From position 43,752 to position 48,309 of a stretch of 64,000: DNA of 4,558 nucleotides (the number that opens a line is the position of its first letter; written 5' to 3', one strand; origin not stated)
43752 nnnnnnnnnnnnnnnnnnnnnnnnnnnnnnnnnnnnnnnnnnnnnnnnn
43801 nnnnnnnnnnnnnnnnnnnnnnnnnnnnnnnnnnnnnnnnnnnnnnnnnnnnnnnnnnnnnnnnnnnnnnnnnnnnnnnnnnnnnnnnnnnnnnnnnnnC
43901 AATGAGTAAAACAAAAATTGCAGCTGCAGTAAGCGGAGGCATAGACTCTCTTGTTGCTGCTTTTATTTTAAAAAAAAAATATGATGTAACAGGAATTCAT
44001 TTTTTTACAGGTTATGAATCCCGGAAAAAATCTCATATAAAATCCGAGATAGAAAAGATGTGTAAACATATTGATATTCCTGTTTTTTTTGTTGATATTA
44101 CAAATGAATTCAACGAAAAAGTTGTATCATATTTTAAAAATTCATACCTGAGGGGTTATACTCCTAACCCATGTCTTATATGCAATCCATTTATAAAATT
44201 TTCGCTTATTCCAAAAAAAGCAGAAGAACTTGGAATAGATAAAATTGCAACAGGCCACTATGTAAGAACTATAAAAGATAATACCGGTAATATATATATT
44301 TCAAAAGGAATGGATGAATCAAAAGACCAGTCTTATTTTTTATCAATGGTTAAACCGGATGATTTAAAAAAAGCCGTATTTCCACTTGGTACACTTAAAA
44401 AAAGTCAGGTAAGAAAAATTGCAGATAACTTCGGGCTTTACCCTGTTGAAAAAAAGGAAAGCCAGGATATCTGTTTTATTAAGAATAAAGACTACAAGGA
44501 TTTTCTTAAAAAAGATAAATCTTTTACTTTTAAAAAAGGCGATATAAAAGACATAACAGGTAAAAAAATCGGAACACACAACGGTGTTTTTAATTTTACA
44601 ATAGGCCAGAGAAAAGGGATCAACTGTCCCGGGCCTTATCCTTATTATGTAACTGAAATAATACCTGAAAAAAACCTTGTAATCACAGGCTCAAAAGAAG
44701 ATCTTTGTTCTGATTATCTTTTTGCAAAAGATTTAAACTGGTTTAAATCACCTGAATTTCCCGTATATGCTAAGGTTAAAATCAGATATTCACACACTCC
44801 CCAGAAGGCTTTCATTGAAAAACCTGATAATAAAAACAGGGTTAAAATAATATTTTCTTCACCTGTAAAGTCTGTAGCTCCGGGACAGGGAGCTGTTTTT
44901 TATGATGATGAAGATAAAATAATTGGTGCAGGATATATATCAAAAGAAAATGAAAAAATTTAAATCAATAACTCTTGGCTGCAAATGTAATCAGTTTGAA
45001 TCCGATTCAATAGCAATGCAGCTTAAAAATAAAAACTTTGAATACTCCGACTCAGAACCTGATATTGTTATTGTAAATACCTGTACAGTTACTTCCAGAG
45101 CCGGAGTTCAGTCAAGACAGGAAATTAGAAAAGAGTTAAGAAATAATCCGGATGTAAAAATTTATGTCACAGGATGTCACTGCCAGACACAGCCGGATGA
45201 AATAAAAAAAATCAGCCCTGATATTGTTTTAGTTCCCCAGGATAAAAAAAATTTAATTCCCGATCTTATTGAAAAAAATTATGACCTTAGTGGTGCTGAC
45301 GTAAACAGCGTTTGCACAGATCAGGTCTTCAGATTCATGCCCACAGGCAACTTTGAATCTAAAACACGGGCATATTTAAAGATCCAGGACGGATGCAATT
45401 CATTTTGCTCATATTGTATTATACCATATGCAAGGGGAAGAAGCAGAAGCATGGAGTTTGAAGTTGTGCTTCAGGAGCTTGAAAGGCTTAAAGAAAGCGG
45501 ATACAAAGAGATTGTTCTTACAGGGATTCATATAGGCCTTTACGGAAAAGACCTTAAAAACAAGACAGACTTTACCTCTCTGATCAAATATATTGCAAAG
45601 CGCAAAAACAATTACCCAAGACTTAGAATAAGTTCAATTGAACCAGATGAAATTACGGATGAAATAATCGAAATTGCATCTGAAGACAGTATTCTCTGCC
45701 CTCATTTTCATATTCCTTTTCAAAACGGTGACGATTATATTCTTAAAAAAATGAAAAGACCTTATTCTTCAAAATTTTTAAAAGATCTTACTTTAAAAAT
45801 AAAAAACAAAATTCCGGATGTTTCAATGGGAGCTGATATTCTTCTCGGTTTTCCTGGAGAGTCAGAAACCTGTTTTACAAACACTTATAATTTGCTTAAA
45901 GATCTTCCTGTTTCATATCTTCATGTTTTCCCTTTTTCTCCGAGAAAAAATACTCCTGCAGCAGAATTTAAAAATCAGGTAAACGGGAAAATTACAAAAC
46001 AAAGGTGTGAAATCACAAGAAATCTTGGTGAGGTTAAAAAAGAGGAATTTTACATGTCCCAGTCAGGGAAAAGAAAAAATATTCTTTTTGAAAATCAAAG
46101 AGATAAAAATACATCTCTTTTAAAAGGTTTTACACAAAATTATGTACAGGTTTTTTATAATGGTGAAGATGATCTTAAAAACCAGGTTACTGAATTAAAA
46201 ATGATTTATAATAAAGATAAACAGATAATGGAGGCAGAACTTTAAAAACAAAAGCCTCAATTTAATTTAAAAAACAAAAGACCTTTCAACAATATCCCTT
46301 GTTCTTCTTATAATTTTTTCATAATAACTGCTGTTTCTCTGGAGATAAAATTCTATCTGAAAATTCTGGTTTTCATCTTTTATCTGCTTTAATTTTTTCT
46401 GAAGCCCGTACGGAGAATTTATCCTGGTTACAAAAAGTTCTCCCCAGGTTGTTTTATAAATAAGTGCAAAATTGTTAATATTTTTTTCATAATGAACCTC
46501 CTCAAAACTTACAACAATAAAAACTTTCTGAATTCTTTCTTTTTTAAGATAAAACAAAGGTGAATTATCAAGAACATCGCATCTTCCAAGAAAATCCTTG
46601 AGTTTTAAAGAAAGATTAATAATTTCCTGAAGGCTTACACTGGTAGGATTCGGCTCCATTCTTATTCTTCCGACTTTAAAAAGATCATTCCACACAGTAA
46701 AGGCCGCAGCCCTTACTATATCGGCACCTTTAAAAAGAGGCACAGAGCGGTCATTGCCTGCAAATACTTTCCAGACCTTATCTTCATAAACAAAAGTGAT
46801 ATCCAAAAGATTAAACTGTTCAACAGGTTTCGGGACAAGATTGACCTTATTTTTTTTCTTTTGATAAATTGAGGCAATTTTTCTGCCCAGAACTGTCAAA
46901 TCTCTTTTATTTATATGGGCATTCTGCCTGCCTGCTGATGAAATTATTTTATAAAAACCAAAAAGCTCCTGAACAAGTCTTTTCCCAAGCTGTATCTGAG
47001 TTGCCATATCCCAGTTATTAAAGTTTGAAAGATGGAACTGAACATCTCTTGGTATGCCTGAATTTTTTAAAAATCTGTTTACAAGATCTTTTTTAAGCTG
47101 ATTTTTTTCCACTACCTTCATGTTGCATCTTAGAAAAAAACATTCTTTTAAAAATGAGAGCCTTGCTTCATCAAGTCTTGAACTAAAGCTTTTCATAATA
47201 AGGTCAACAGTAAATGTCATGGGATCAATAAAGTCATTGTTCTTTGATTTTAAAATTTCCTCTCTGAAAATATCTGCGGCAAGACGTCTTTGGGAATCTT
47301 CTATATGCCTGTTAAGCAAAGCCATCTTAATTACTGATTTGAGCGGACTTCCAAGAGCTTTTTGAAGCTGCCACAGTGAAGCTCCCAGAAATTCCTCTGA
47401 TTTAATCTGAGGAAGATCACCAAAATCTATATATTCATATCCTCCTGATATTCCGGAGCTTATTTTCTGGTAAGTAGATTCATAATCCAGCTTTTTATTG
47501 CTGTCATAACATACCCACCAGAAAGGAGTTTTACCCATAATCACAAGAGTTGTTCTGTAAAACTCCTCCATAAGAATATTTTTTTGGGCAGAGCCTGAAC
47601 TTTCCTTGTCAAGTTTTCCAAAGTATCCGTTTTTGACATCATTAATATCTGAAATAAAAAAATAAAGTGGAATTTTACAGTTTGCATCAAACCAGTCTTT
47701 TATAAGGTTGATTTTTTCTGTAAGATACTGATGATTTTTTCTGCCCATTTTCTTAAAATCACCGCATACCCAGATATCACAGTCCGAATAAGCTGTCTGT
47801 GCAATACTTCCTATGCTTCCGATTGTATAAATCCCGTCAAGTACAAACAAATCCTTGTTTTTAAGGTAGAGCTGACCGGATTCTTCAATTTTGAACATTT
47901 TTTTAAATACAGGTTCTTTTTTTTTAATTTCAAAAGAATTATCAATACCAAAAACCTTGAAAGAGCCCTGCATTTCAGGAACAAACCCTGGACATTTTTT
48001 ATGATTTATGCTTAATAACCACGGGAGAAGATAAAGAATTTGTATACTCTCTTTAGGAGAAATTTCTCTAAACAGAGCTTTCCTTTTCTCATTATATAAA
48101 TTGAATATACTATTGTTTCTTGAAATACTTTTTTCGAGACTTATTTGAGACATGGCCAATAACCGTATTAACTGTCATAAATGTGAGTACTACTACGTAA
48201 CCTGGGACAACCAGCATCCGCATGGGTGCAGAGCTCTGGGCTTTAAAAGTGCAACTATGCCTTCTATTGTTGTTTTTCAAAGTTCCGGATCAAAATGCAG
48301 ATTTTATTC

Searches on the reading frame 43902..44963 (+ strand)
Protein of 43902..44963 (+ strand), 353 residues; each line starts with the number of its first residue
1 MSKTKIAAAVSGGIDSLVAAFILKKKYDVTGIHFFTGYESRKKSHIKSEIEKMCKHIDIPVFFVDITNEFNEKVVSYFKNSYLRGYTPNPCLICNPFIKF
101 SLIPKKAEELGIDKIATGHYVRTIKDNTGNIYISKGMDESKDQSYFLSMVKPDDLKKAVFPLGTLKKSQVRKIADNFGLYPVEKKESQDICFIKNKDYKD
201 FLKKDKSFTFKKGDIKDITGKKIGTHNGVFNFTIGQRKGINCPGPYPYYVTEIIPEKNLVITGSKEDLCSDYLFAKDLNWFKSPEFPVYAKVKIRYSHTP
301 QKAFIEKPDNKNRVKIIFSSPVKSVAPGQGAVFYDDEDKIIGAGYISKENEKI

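Call 13: find_related_loci(query=window:43902-44963:+, collection=genome_contigs, flank=5000)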
Query window:43902-44963:+ (353 aa) in genome_contigs; peptide patterns used: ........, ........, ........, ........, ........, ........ (x = any residue, [..] = any of these).
54 stretches matched a pattern; 4 encode a relative of the query (tblastn E <= 1e-3); 4 distinct loci.
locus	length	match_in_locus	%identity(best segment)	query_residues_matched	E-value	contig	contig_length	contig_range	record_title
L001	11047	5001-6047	35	9-347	9e-72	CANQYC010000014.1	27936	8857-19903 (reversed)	MAG: uncultured Clostridia bacterium isolate Lapin-025__bin49 genome assembly, contig: Lapin-025__NODE_1288_length_27936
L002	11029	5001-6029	39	1-346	7e-71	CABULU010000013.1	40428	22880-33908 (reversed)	MAG TPA_asm: uncultured Clostridiales bacterium isolate MGYG-HGUT-04124 genome assembly, contig: GUT_GENOME257017_13, wh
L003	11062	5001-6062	40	5-348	4e-62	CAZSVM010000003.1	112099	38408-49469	MAG TPA_asm: uncultured Actinomycetota bacterium isolate SRP323688_co1_44 genome assembly, contig: NODE_340_length_11209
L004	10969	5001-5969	34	11-346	3e-48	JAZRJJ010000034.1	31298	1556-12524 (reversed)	MAG: Alistipes sp. isolate T1900045467_YK20190158.MAGScoT_cleanbin_000024 SGB_7216_k141_349735, whole genome shotgun seq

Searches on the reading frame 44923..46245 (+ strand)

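Call 36: search_protein_families(library=pfam, proteins=[window:44923-46245:+], max_evalue=0.00001)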
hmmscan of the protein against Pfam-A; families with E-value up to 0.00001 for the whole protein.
window:44923-46245:+ (440 aa): 2 families
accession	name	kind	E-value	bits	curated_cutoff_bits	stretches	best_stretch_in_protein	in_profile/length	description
PF04055.27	Radical_SAM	-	9.4e-22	78.4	29.5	1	153-325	2-166/166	Radical SAM superfamily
PF00919.26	UPF0004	-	1.9e-21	76.3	27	1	13-102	2-94/98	Uncharacterized protein family UPF0004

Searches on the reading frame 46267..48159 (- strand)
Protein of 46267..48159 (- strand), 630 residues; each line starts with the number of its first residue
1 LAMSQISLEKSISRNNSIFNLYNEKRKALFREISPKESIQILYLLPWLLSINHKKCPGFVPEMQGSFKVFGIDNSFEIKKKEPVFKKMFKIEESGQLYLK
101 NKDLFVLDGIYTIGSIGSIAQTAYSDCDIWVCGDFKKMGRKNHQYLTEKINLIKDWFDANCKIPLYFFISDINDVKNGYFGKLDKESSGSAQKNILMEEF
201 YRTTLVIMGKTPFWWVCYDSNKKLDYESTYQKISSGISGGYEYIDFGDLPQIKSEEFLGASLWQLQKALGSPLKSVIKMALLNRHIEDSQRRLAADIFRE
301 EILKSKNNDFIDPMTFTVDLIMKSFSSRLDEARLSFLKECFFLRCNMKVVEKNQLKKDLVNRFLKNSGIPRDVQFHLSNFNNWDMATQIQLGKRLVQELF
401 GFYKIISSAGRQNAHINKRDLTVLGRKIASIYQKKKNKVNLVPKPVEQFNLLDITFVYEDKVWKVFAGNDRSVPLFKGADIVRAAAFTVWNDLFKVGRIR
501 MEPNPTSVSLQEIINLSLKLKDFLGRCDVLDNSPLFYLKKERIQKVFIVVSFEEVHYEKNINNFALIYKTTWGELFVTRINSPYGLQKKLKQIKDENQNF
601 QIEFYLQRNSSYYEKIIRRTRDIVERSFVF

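Call 36: search_protein_families(library=pfam, proteins=[window:46267-48159:-], max_evalue=0.00001)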
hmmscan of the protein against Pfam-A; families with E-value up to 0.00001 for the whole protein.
window:46267-48159:- (630 aa): 2 families
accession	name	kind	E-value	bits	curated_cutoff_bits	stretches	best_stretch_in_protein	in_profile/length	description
PF12633.13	Adenyl_cycl_N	-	1.4e-42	146.3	27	1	16-215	6-199/199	Adenylate cyclase NT domain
PF01295.23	Adenylate_cycl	-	2.1e-28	99.7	27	1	242-458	1-228/601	Adenylate cyclase, class-I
